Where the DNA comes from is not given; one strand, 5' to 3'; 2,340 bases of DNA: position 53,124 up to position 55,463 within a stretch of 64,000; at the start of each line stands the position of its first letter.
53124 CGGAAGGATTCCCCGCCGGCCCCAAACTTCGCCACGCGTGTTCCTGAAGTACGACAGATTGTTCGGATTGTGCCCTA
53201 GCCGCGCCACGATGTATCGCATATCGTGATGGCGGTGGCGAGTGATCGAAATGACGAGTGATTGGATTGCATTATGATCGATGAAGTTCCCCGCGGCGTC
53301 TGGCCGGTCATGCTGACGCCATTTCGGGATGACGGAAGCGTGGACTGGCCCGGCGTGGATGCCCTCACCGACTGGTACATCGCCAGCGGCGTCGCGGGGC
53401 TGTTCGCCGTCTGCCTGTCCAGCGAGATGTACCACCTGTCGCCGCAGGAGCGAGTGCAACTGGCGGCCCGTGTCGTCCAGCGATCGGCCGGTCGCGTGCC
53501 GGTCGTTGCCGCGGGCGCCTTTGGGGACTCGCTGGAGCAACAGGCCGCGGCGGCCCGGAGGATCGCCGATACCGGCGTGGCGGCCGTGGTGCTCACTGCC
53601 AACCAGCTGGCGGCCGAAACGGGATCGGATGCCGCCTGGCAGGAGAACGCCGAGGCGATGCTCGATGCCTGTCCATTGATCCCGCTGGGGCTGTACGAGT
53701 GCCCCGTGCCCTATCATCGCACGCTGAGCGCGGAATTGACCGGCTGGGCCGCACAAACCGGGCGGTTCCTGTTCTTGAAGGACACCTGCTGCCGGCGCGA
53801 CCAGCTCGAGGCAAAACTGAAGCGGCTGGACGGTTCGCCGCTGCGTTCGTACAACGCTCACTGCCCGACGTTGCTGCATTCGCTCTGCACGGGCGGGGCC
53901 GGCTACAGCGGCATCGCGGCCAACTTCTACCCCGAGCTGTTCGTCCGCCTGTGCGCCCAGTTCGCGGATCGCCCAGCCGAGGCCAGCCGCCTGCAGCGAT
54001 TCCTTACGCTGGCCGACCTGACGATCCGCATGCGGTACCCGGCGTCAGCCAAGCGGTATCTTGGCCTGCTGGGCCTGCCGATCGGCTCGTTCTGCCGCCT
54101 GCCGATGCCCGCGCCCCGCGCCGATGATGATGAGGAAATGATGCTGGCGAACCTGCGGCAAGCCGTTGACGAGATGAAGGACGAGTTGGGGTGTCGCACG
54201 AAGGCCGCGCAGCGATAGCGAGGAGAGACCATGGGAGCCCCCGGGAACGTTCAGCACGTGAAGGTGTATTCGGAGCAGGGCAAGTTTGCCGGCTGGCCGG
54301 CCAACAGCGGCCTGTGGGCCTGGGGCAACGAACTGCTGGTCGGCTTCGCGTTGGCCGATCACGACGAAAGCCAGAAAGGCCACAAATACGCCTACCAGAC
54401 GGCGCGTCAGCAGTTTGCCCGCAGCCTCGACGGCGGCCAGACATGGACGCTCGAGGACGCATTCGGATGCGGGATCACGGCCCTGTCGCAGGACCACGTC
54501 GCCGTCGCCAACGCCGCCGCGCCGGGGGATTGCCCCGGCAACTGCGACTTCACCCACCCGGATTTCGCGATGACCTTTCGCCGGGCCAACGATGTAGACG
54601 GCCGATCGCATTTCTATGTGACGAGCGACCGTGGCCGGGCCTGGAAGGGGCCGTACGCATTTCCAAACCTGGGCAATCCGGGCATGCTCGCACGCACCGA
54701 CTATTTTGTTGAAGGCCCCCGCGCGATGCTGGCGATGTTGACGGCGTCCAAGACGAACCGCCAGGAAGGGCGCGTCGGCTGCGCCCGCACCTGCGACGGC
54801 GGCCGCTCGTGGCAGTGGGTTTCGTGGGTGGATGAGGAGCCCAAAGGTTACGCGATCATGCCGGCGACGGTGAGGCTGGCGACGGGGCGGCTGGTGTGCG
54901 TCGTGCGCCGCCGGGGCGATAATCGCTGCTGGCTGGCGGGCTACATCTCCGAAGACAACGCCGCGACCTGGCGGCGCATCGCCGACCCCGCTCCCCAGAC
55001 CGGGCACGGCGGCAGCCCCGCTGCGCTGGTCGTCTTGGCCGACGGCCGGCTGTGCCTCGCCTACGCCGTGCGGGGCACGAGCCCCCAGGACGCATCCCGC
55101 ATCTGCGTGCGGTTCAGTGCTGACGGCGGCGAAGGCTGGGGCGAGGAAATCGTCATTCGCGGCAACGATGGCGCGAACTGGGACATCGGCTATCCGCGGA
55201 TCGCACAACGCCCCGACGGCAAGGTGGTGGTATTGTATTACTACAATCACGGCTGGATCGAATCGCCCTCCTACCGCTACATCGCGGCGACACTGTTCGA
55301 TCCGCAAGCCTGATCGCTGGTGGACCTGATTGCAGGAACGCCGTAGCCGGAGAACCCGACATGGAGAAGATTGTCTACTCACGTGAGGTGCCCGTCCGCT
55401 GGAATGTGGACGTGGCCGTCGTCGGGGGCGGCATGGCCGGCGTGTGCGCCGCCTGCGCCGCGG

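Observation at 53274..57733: Sialic-acid-like catabolic cluster containing an FAD-oxidoreductase::BNR-sialidase fusion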

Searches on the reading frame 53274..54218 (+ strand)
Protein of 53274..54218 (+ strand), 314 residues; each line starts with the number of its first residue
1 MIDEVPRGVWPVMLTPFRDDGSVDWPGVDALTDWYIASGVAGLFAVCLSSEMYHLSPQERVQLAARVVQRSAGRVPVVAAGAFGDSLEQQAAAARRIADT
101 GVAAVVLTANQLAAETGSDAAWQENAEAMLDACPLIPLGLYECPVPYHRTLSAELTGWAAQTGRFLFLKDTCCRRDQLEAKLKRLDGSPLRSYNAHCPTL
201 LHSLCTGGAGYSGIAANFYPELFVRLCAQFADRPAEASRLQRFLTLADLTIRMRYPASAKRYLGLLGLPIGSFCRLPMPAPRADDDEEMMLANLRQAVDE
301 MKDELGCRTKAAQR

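Call 3: search_protein_families(library=pfam, proteins=[window:53274-54218:+], max_evalue=0.1)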
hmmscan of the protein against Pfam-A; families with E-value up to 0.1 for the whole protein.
window:53274-54218:+ (314 aa): 1 family
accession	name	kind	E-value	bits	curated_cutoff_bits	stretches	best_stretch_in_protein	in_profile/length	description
PF00701.28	DHDPS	-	8.1e-22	77.7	22.1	1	7-287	3-280/289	Dihydrodipicolinate synthetase family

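Call 6: search_protein_families(library=ncbifam, proteins=[window:53274-54218:+], max_evalue=0.01)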
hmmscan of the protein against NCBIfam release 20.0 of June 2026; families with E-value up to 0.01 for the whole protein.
window:53274-54218:+ (314 aa): 6 families
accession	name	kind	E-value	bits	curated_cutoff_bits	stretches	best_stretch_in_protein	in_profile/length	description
TIGR00674.1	dapA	equivalog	2.4e-17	62.7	206.15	1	9-288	2-278/286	4-hydroxy-tetrahydrodipicolinate synthase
NF002958.0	PRK03620.1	subfamily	7.7e-11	41.3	278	1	6-108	11-111/307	5-dehydro-4-deoxyglucarate dehydratase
TIGR02313.1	HpaI-NOT-DapA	exception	3.7e-09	35.8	396.7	1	7-144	2-136/294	2,4-dihydroxyhept-2-ene-1,7-dioic acid aldolase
TIGR03249.1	KdgD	equivalog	5.2e-09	35.6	373.95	1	4-110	7-111/299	5-dehydro-4-deoxyglucarate dehydratase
NF003164.0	PRK04147.1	equivalog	1.4e-06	27.8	281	1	7-80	5-79/294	N-acetylneuraminate lyase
TIGR00683.1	nanA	equivalog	0.00089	18.7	382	1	7-104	2-101/293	N-acetylneuraminate lyase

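Call 20: search_solved_structures(query=window:53274-54215:+, max_evalue=0.00001)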
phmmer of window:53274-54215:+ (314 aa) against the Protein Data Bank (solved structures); distinct sequences matched with E-value up to 0.00001: 74 (the best 60 are shown).
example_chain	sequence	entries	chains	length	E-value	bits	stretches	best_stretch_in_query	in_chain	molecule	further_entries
2rfg_A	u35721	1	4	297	2e-16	63.8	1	7-281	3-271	Dihydrodipicolinate synthase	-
6mqh_A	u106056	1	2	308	2.6e-16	63.4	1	7-278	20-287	4-hydroxy-tetrahydrodipicolinate synthase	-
3pud_A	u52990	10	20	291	1.6e-15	60.8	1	12-288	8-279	Dihydrodipicolinate synthase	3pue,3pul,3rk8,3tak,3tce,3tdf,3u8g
6p90_A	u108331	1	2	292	1.3e-14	57.8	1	11-278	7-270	4-hydroxy-tetrahydrodipicolinate synthase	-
3noe_A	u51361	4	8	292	1.8e-14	57.4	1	11-278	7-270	Dihydrodipicolinate synthase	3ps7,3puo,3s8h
3qze_A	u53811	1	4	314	1.8e-14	57.3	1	9-278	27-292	Dihydrodipicolinate synthase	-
5c54_A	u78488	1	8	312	1.3e-13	54.6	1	7-190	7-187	Dihydrodipicolinate synthase/N-acetylneuraminate lyase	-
3flu_A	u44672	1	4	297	2.4e-13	53.7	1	9-278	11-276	Dihydrodipicolinate synthase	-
5c55_A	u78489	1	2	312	4.6e-13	52.8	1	7-190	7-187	Dihydrodipicolinate synthase/N-acetylneuraminate lyase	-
5ktl_A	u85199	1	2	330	5.2e-13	52.6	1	10-281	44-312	4-hydroxy-tetrahydrodipicolinate synthase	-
4i7u_A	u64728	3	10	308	8.5e-13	51.9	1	6-231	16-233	Dihydrodipicolinate synthase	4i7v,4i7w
3n2x_A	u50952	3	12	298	1.3e-12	51.3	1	8-295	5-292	Uncharacterized protein yagE | YagE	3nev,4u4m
5ud6_A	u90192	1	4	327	1.3e-12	51.2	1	12-291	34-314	Dihydrodipicolinate synthase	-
2v8z_A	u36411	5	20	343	1.4e-12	51.2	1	8-296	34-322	YAGE | Probable 2-keto-3-deoxy-galactonate aldolase YagE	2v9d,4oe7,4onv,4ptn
4xky_A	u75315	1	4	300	5.3e-12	49.3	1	7-251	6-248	Dihydrodipicolinate synthase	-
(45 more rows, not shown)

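Call 85: search_solved_structures(query=window:53274-54215:+, max_evalue=1e-14, show_alignments=3)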
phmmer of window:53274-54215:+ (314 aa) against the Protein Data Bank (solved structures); distinct sequences matched with E-value up to 1e-14: 3.
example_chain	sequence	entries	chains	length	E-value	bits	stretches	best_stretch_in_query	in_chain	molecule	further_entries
2rfg_A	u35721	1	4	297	2e-16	63.8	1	7-281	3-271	Dihydrodipicolinate synthase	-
6mqh_A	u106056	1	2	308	2.6e-16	63.4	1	7-278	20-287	4-hydroxy-tetrahydrodipicolinate synthase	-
3pud_A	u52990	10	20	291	1.6e-15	60.8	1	12-288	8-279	Dihydrodipicolinate synthase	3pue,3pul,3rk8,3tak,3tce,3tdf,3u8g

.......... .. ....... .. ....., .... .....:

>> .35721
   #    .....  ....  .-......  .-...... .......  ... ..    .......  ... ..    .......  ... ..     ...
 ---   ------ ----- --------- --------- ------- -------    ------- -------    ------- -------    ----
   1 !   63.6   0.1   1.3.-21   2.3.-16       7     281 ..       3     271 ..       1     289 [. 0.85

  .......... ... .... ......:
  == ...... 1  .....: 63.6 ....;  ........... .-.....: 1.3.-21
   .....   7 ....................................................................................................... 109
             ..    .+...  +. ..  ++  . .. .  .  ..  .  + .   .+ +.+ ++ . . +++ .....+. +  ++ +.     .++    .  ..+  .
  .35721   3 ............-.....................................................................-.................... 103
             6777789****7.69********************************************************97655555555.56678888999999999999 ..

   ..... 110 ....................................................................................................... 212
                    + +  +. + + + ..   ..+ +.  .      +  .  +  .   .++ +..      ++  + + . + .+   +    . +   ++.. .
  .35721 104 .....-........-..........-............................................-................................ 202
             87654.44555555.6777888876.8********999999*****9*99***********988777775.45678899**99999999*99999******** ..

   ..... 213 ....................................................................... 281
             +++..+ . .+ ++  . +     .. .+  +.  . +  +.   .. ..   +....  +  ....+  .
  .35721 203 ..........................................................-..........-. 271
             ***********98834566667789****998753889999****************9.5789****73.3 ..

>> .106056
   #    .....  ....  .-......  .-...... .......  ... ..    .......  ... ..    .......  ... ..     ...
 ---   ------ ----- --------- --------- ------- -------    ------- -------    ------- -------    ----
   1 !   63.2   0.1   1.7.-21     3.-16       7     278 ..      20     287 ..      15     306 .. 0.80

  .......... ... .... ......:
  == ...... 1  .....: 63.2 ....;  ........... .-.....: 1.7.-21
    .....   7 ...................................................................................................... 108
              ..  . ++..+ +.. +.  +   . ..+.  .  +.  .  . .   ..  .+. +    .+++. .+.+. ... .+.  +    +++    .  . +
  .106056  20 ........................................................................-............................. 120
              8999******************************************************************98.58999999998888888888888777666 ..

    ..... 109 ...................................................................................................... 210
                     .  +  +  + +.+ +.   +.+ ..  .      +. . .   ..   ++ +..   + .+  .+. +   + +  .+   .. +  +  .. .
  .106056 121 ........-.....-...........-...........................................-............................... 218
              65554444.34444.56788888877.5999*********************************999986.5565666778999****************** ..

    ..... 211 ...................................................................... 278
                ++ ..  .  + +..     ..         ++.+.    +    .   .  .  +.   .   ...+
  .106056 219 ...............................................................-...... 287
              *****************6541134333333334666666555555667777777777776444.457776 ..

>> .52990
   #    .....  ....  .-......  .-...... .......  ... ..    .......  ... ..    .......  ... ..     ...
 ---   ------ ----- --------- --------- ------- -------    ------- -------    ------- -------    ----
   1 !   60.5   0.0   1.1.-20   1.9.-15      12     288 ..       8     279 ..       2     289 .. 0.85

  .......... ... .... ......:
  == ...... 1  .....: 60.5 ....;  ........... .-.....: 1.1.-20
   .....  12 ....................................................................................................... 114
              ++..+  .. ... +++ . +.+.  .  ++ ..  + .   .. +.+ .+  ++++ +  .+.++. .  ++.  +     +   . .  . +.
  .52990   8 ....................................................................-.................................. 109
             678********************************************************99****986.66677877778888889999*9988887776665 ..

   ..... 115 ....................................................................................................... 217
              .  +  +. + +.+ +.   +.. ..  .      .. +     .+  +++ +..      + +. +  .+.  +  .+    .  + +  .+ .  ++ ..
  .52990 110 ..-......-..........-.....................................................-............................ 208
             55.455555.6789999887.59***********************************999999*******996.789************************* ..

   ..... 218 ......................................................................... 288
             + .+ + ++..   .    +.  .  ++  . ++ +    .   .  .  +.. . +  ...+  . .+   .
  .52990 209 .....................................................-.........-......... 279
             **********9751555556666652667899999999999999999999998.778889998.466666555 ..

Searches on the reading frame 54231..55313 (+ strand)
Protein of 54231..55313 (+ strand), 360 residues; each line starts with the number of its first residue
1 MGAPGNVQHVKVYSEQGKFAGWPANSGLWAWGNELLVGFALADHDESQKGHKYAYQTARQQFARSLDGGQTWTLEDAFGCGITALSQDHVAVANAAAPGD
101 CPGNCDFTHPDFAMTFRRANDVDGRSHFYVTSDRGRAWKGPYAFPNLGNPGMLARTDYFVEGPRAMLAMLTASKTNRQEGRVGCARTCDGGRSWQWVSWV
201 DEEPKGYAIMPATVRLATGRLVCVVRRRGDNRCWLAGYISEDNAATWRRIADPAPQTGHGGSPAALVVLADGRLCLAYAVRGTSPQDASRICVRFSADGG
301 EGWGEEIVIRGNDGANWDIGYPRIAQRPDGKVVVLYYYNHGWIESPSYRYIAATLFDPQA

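Call 3: search_protein_families(library=pfam, proteins=[window:54231-55313:+], max_evalue=0.1)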
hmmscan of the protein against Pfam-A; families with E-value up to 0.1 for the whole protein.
window:54231-55313:+ (360 aa): 2 families
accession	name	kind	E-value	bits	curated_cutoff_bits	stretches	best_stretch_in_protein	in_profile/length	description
PF13088.12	BNR_2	-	7.6e-15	55.4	31.4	1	129-333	85-276/277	BNR repeat-like domain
PF15902.12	Sortilin-Vps10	-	0.065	12.4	33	0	125-196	44-111/446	Sortilin, neurotensin receptor 3,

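Call 6: search_protein_families(library=ncbifam, proteins=[window:54231-55313:+], max_evalue=0.01)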
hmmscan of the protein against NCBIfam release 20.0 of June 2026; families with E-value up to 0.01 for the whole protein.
window:54231-55313:+ (360 aa): 1 family
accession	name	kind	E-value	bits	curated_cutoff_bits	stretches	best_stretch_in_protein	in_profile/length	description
NF045728.1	glycosyl_F510_1955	equivalog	0.0039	16.5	175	0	51-83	106-138/246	F510_1955 family glycosylhydrolase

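Call 19: search_solved_structures(query=window:54231-55310:+, max_evalue=1, show_alignments=1)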
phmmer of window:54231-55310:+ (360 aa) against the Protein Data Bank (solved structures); distinct sequences matched with E-value up to 1: 5.
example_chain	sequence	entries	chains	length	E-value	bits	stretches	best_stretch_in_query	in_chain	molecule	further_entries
5hx0_A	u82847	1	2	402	3.7e-06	29.6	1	130-339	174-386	Uncharacterized protein Dfer_1899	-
8t26_A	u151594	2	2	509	5.6e-05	25.7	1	283-344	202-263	Sialidase, putative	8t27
8feb_A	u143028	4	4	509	7.4e-05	25.3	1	283-344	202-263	Sialidase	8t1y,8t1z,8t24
8gn6_C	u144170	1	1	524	0.00013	24.5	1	283-344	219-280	Sialidase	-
8gn6_A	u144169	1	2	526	0.00014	24.4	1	283-344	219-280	Sialidase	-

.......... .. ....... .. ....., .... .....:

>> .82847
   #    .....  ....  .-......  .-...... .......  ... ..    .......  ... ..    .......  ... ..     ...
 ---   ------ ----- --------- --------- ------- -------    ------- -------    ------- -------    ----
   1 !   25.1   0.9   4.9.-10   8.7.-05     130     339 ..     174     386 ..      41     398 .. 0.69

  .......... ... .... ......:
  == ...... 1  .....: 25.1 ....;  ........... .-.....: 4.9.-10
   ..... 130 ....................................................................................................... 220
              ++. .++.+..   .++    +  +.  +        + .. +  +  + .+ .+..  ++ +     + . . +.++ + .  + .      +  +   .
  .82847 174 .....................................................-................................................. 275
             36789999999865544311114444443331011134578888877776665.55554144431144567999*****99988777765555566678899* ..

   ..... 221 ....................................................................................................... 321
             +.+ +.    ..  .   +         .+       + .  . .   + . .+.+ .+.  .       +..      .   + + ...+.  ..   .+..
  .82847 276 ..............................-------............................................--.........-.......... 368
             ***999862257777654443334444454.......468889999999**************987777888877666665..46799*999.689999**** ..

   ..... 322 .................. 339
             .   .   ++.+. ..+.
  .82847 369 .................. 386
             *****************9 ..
